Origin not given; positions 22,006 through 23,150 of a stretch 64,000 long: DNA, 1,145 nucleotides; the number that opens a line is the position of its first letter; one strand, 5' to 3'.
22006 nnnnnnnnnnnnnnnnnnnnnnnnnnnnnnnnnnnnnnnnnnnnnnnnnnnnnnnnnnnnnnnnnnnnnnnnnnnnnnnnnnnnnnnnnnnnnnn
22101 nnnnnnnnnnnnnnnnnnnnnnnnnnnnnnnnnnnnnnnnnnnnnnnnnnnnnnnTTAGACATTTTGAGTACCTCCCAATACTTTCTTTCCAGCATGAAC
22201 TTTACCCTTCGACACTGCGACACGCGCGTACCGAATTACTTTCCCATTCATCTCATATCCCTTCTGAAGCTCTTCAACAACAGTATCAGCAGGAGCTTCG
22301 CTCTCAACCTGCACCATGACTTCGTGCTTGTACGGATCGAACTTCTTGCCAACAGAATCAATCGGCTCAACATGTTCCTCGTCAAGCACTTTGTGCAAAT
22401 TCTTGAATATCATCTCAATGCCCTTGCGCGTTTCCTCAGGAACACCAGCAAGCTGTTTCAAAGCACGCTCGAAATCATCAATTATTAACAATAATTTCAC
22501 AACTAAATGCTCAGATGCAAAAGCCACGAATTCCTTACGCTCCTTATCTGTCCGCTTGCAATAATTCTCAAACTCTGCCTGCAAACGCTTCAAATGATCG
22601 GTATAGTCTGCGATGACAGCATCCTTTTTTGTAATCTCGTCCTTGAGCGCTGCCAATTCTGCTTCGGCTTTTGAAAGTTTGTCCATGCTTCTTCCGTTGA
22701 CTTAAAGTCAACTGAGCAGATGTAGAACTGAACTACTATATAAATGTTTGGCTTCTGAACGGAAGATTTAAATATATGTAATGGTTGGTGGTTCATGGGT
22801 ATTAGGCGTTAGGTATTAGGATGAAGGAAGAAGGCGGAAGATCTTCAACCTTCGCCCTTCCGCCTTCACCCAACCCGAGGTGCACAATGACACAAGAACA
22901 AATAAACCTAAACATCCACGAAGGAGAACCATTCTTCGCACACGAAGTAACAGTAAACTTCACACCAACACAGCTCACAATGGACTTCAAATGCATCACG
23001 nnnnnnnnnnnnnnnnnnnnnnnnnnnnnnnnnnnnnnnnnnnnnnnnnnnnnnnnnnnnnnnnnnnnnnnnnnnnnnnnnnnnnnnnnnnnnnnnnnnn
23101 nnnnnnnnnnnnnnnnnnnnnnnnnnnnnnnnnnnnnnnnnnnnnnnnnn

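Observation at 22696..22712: Perfect 17-bp palindrome over the predicted grpE-dnaK-dnaJ transcription start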

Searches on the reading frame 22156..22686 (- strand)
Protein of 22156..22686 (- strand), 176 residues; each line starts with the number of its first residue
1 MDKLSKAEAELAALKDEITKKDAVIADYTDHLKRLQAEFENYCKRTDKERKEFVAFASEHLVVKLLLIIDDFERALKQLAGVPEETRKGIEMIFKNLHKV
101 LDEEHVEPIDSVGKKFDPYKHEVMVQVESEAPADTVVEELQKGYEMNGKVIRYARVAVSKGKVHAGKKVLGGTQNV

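Call 6: search_protein_families(library=pfam, proteins=[window:22156-22686:-], max_evalue=0.01)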
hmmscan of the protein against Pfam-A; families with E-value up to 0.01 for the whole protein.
window:22156-22686:- (176 aa): 1 family
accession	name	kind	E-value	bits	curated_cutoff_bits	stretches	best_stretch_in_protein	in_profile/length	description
PF01025.24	GrpE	-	3.2e-43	147.7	25.8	1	5-160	7-165/165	GrpE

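Call 8: find_related_loci(query=window:22156-22686:-, collection=genome_contigs, flank=3000)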
Query window:22156-22686:- (176 aa) in genome_contigs; peptide patterns used: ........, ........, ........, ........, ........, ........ (x = any residue, [..] = any of these).
599 stretches matched a pattern (row limit reached: there are more); 532 encode a relative of the query (tblastn E <= 1e-3); the best 80 are kept; 80 distinct loci.
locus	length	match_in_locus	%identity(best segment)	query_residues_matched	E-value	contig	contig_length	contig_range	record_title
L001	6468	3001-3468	74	6-161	6e-78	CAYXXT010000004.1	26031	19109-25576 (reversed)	MAG TPA_asm: uncultured Methanosarcinales archaeon isolate SRP178908_co2_264 genome assembly, contig: NODE_633_length_26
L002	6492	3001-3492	72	1-166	5e-77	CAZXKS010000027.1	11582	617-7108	MAG TPA_asm: uncultured Methanosarcinales archaeon isolate SRP119689_co1_299 genome assembly, contig: NODE_8422_length_1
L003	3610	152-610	73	10-162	1e-76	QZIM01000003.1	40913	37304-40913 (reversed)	MAG: Candidatus Woesearchaeota archaeon isolate SURF_65 Ga0104751_1001387, whole genome shotgun sequence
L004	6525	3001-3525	70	2-175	2e-76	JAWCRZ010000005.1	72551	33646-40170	MAG: Candidatus Woesearchaeota archaeon isolate JZ-2_202007_bins_87 JZ-2_202007_bins_87_scaffold_5, whole genome shotgun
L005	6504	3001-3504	70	1-167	3e-75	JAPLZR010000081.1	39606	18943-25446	MAG: Candidatus Woesearchaeota archaeon isolate LacPavin_0920_SED4_MAG_42_9 LacPavin_0920_SED4_scaffold_546271, whole ge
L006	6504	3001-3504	69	1-168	7e-74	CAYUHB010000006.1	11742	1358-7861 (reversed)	MAG TPA_asm: uncultured Methanosarcinales archaeon isolate binchicken_co119_486 genome assembly, contig: NODE_7312_lengt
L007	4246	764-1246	70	1-161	9e-74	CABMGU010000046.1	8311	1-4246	uncultured archaeon isolate LFW-252_3 genome assembly, contig: LFW2523_50, whole genome shotgun sequence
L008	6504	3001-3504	68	1-168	6e-73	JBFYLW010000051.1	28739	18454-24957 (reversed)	MAG: Nanoarchaeota archaeon isolate PPR_0046 k121_5519078, whole genome shotgun sequence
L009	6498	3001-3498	70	6-167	6e-73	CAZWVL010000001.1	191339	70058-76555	MAG TPA_asm: uncultured Methanosarcinales archaeon isolate SRP119689_co1_4 genome assembly, contig: NODE_35_length_19133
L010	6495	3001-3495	69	1-167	1e-72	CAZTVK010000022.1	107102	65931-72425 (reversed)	MAG TPA_asm: uncultured Methanosarcinales archaeon isolate binchicken_co165_273 genome assembly, contig: k141_1580697, w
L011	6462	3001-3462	70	9-162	3e-72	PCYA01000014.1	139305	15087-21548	MAG: Candidatus Woesearchaeota archaeon CG10_big_fil_rev_8_21_14_0_10_37_12 CG10_8_21_14_0.10_scaffold_391_c, whole geno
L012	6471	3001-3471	68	7-163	9e-72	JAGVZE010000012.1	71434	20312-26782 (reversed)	Candidatus Woesearchaeota archaeon isolate RIFCSPLOWO2_12_FULL_46_25 rifcsplowo2_12_scaffold_223, whole genome shotgun s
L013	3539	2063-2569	68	6-175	2e-71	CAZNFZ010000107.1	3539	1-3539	MAG TPA_asm: uncultured Methanosarcinales archaeon isolate binchicken_co165_133 genome assembly, contig: k141_651039, wh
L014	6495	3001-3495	67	1-167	4e-70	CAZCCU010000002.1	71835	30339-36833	MAG TPA_asm: uncultured Methanosarcinales archaeon isolate SRP119689_co1_339 genome assembly, contig: NODE_396_length_71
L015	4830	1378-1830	66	10-161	2e-66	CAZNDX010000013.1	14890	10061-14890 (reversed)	MAG TPA_asm: uncultured Methanosarcinales archaeon isolate binchicken_co130_36 genome assembly, contig: NODE_3408_length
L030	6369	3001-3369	50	28-152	2e-32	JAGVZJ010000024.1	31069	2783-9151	Candidatus Woesearchaeota archaeon isolate RIFCSPLOWO2_02_FULL_34_11 rifcsplowo2_02_scaffold_2442, whole genome shotgun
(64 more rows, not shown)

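Call 41: find_homologous_proteins(query=L030:2075-2470:-, max_evalue=0.00001)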
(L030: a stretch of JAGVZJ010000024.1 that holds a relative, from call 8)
Query L030:2075-2470:- (132 aa): 248 proteins with E <= 0.00001 among 268 candidates; the best 120 are listed.
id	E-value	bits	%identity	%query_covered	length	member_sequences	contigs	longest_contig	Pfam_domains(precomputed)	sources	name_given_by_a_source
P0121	2.2e-76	272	99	100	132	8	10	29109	-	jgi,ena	-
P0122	8.9e-54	199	70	100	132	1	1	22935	-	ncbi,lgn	-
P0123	3.1e-52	194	68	100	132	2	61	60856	-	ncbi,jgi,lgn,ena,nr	ncbi:ArsR family transcriptional regulator [Candidatus Woesearchaeota archaeon]|nr:ArsR family trans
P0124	4.7e-50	187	69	99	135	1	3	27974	-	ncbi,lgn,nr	ncbi:hypothetical protein HY500_01295 [Candidatus Woesearchaeota archaeon]|nr:hypothetical protein [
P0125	7.1e-50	186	66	99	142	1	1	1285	-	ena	-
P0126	5.0e-49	183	64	99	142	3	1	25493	-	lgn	-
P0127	1.1e-48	182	67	99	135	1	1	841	-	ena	-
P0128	1.3e-48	182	65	99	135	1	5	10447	-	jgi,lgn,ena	-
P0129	7.6e-47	176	63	99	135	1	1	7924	-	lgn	-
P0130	6.0e-46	174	65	99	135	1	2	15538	-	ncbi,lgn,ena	-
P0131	3.8e-44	168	69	83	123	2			-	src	-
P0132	1.7e-38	150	59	99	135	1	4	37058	-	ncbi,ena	-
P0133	2.4e-37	146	52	98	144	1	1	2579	PF01022.27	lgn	-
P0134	8.4e-37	144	52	99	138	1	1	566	PF13412.13,PF01022.27,PF14493.13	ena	-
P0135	1.0e-36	144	52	99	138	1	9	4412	PF13412.13,PF01022.27,PF14493.13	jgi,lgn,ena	-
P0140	1.7e-35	140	51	100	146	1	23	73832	PF08279.19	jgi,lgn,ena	-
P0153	2.2e-34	136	50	98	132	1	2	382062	PF13412.13,PF01022.27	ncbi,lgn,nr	ncbi:MAG: winged helix-turn-helix transcriptional regulator [Candidatus Nanoarchaeia archaeon]|nr:wi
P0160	2.0e-33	133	46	99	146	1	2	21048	PF12840.14,PF13412.13,PF01022.27,PF14493.13,PF13545.13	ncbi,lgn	-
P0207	1.1e-31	128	52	98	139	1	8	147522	PF13412.13,PF08279.19,PF01022.27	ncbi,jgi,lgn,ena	ncbi:MAG: winged helix-turn-helix domain-containing protein [Candidatus Pacearchaeota archaeon]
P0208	1.1e-31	128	57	86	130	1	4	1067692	PF13412.13,PF08279.19,PF01978.26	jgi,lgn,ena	jgi:predicted transcriptional regulator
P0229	1.4e-30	124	46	99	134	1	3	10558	PF13412.13,PF01022.27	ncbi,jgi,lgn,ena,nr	ncbi:hypothetical protein AYK26_07590 [Euryarchaeota archaeon SM23-78]|nr:MAG: hypothetical protein 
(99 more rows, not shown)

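Call 42: find_encoding_contigs(protein=P0123, flank=4000, max_places=3)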
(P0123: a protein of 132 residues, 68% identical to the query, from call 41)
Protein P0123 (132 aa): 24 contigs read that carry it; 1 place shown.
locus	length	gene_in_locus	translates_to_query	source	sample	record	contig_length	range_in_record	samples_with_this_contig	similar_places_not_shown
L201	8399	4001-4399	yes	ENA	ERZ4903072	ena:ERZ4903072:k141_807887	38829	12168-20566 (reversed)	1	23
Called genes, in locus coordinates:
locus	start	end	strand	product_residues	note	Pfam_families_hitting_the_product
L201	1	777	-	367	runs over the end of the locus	PF00226:DnaJ, PF01556:DnaJ_C, PF00684:DnaJ_CXXCXGXG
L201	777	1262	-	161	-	-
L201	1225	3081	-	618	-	PF00012:HSP70, PF06723:MreB_Mbl, PF00012:HSP70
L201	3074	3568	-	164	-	PF01025:GrpE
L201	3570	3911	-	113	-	PF11950:DUF3467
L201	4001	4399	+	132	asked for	-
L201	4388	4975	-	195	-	-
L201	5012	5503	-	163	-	PF00334:NDK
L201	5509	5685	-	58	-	PF01246:Ribosomal_L24e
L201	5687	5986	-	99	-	PF01200:Ribosomal_S28e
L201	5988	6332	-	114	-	PF01248:Ribosomal_L7Ae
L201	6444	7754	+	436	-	-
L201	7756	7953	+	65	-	-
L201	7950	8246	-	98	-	-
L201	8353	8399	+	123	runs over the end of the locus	-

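Call 43: find_encoding_contigs(protein=P0207, flank=4000, max_places=3)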
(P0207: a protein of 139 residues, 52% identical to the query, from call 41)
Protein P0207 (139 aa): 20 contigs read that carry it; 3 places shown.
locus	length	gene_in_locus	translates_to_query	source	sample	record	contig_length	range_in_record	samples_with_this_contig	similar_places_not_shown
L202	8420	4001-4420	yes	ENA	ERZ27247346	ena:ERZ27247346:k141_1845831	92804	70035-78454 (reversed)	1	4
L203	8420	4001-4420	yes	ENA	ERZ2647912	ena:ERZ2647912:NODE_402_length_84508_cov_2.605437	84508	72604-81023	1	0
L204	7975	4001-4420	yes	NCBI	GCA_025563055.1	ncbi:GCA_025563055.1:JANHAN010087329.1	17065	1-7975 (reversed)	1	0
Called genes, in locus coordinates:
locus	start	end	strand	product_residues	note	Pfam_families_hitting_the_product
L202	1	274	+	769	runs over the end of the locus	PF02359:CDC48_N, PF02933:CDC48_2, PF05496:RuvB_N, PF13191:AAA_16 (weak), PF00004:AAA, PF17862:AAA_lid_3, PF00004:AAA, PF17862:AAA_lid_3, +30 more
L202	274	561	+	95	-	-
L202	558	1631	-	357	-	PF00226:DnaJ, PF01556:DnaJ_C, PF15777:Anti-TRAP (faint), PF00684:DnaJ_CXXCXGXG, PF27659:CHP02642 (weak)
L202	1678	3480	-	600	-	PF00012:HSP70, PF06723:MreB_Mbl, PF00012:HSP70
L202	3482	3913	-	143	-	PF01025:GrpE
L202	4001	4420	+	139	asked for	PF08279:HTH_11, PF01022:HTH_5, PF13412:HTH_24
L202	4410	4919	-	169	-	-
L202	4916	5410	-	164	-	-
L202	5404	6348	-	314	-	-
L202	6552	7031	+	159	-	PF01219:DAGK_prokar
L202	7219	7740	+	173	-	PF02778:tRNA_int_endo_N, PF01974:tRNA_int_endo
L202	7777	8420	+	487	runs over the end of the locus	PF00587:tRNA-synt_2b (weak), PF03129:HGTP_anticodon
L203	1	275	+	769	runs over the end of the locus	PF02359:CDC48_N, PF02933:CDC48_2, PF05496:RuvB_N, PF13191:AAA_16 (weak), PF00004:AAA, PF17862:AAA_lid_3, PF00004:AAA, PF17862:AAA_lid_3, +29 more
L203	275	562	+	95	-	-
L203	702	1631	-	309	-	PF00226:DnaJ, PF01556:DnaJ_C, PF15777:Anti-TRAP (faint), PF00684:DnaJ_CXXCXGXG, PF27659:CHP02642 (weak)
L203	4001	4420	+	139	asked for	PF08279:HTH_11, PF01022:HTH_5, PF13412:HTH_24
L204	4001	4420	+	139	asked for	PF08279:HTH_11, PF01022:HTH_5, PF13412:HTH_24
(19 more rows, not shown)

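Call 44: find_encoding_contigs(protein=P0140, flank=4000, max_places=3)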
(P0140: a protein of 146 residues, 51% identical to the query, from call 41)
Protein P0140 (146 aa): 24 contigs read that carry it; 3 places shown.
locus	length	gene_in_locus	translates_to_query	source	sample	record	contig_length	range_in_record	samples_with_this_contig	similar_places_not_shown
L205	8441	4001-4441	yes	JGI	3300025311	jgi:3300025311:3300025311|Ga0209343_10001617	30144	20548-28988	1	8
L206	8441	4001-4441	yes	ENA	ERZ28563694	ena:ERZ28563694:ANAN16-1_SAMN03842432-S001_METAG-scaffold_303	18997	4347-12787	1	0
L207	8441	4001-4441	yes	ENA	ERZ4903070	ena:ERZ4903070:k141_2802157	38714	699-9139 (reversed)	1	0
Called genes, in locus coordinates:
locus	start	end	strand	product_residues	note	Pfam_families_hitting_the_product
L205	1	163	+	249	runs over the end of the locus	PF22025:ThiI_fer, PF02568:ThiI (faint), PF02926:THUMP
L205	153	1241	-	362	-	PF00226:DnaJ, PF01556:DnaJ_C, PF00684:DnaJ_CXXCXGXG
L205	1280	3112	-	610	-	PF00012:HSP70, PF06723:MreB_Mbl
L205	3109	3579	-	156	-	PF01025:GrpE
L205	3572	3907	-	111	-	-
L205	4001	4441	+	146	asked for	PF08279:HTH_11 (faint)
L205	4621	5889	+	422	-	PF00270:DEAD, PF04851:ResIII, PF00271:Helicase_C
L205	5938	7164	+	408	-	PF01136:Peptidase_U32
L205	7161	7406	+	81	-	PF01817:CM_2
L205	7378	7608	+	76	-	PF13459:Fer4_15, PF13370:Fer4_13 (weak)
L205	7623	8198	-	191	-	PF00827:Ribosomal_L15e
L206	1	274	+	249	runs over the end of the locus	PF22025:ThiI_fer, PF02568:ThiI (faint), PF02926:THUMP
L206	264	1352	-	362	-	PF00226:DnaJ, PF01556:DnaJ_C, PF00684:DnaJ_CXXCXGXG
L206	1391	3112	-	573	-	-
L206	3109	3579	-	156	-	PF01025:GrpE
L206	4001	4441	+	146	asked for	PF08279:HTH_11 (faint)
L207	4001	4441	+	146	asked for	PF08279:HTH_11 (faint)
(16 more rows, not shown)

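Call 46: find_encoding_contigs(protein=P0153, flank=4000, max_places=2)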
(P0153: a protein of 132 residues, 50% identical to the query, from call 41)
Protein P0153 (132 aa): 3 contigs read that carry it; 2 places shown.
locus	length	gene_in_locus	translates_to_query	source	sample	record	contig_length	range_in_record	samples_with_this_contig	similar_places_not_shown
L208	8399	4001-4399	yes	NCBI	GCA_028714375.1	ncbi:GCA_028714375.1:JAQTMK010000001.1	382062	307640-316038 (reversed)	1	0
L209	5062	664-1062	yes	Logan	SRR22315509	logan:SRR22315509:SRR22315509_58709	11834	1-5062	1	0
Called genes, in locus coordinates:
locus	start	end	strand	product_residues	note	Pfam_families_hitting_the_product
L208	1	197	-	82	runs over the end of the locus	-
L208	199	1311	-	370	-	PF00226:DnaJ, PF01556:DnaJ_C, PF00684:DnaJ_CXXCXGXG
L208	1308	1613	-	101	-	-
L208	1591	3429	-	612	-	PF00012:HSP70, PF06723:MreB_Mbl, PF00012:HSP70, PF02782:FGGY_C (weak)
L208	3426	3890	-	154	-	PF01025:GrpE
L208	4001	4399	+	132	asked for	PF01022:HTH_5 (weak), PF13412:HTH_24 (weak)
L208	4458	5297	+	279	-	-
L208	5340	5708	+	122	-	-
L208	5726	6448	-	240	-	PF02535:Zip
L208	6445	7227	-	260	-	-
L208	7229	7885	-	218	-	-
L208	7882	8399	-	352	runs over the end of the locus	PF13528:Glyco_trans_1_3, PF04101:Glyco_tran_28_C (weak)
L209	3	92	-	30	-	?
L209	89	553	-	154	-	PF01025:GrpE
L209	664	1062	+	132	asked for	PF01022:HTH_5 (weak), PF13412:HTH_24 (weak)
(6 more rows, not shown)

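Call 47: find_encoding_contigs(protein=P0229, flank=4000, max_places=2)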
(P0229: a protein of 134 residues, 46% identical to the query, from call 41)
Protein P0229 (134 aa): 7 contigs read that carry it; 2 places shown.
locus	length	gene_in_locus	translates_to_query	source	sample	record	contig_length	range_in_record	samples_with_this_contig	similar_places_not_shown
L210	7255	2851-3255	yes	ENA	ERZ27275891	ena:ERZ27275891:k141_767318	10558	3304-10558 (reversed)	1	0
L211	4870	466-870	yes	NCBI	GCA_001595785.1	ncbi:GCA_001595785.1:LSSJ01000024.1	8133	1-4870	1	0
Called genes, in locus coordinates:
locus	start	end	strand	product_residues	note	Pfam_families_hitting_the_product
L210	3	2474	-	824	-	?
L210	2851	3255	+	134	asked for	PF01022:HTH_5, PF13412:HTH_24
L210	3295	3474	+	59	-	-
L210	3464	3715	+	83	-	PF05016:ParE_toxin (weak)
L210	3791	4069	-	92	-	PF18893:DUF5652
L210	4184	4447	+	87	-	-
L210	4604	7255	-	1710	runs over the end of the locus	PF19077:Big_13 (weak)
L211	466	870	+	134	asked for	PF01022:HTH_5, PF13412:HTH_24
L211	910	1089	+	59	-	-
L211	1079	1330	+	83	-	PF05016:ParE_toxin (weak)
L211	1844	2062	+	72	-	-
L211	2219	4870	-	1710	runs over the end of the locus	PF19077:Big_13 (weak)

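Call 48: find_encoding_contigs(protein=P0208, flank=4000, max_places=2)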
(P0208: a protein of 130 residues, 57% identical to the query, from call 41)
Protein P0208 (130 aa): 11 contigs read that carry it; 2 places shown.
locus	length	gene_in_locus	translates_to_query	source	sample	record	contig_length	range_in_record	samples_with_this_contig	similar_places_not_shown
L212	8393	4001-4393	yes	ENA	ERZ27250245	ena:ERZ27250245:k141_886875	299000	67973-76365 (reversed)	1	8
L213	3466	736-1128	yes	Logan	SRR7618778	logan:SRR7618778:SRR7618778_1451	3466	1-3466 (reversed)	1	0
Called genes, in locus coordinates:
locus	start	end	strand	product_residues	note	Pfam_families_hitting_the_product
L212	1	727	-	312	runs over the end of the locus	PF02423:OCD_Mu_crystall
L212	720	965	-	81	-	PF00462:Glutaredoxin, PF02798:GST_N (weak), PF05768:Glrx-like (weak), PF13192:Thioredoxin_3 (weak), PF13417:GST_N_3, PF13409:GST_N_2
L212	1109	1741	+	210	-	PF19810:HFX_2341_N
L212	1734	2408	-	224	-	PF02683:DsbD_TM, PF13386:DsbD_2 (faint)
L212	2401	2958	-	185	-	PF08534:Redoxin, PF00085:Thioredoxin (faint)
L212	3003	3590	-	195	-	PF13563:2_5_RNA_ligase2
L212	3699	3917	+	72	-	PF18917:LiaI-LiaF-like_TM1 (weak), PF22570:LiaF-TM (weak)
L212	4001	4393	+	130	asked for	PF01978:TrmB (faint), PF08279:HTH_11 (weak), PF13412:HTH_24 (faint)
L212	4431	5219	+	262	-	-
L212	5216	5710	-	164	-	PF00334:NDK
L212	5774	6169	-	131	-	PF05014:Nuc_deoxyrib_tr (weak)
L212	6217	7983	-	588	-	PF00664:ABC_membrane, PF02463:SMC_N (weak), PF00005:ABC_tran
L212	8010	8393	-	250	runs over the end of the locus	PF01790:LGT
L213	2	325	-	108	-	?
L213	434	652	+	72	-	PF18917:LiaI-LiaF-like_TM1 (weak), PF22570:LiaF-TM (weak)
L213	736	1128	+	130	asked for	PF01978:TrmB (faint), PF08279:HTH_11 (weak), PF13412:HTH_24 (faint)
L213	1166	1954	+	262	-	-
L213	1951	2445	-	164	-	PF00334:NDK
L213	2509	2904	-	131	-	PF05014:Nuc_deoxyrib_tr (weak)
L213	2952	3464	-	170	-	?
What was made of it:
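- Some homologues of the wHTH are not linked to dnaK (calls 47, 48).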

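Call 49: find_encoding_contigs(protein=P0160, flank=4000, max_places=2)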
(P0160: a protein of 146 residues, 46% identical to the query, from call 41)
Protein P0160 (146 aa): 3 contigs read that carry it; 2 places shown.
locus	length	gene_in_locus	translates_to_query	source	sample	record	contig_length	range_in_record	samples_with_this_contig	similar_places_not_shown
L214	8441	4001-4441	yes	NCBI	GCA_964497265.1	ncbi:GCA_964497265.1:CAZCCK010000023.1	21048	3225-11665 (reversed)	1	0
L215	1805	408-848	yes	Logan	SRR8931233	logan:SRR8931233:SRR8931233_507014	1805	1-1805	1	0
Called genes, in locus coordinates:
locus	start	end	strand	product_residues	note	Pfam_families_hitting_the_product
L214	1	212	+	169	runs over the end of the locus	PF01025:GrpE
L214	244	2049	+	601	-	PF00012:HSP70, PF06723:MreB_Mbl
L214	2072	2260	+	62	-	-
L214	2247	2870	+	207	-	-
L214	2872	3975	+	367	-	PF00226:DnaJ, PF01556:DnaJ_C, PF27659:CHP02642 (faint), PF00684:DnaJ_CXXCXGXG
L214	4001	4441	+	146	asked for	PF12840:HTH_20 (faint), PF13545:HTH_Crp_2 (weak), PF01022:HTH_5 (weak), PF13412:HTH_24 (weak), PF14493:HTH_40 (weak)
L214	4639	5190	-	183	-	-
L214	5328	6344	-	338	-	PF07676:PD40 (faint), PF26549:Tricorn_N (faint)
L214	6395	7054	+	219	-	-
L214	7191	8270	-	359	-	PF13528:Glyco_trans_1_3, PF04101:Glyco_tran_28_C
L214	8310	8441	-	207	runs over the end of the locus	PF00535:Glycos_transf_2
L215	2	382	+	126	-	?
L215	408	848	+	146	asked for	PF12840:HTH_20 (faint), PF13545:HTH_Crp_2 (weak), PF01022:HTH_5 (weak), PF13412:HTH_24 (weak), PF14493:HTH_40 (weak)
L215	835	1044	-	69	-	-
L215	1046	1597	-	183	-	-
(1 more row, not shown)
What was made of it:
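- Closest known: HrcA-CIRCE and HspR-HAIR of bacteria. Same: In L214 the wHTH gene even lies inside the operon (call 49).
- (8) In L214 the wHTH gene lies at the end of the grpE-dnaK-dnaJ operon, as hrcA and hspR lie within the bacterial operons they control (call 49).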

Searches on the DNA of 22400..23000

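Call 55: search_rna_families(source=window, start=22400, end=23000, threshold=evalue, max_evalue=1)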
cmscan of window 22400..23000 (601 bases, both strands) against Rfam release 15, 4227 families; matches with E-value up to 1: 3.
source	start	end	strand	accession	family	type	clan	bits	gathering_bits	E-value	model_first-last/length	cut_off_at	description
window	22823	22873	-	RF03778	mir-483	Gene; miRNA;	-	24.2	60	0.045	1-75/75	no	mir-483 microRNA precursor family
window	22810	22877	-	RF03964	mir-H1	Gene; miRNA;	-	21.4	97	0.61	1-85/85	no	mir-H1 microRNA precursor family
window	22824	22874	+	RF03778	mir-483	Gene; miRNA;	-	18.8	60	0.84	1-75/75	no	mir-483 microRNA precursor family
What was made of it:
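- On RNA thermometers (ROSE, fourU) or other known leader RNAs: There is no Rfam hit on the palindrome (call 55).
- No Rfam family matches (call 55).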
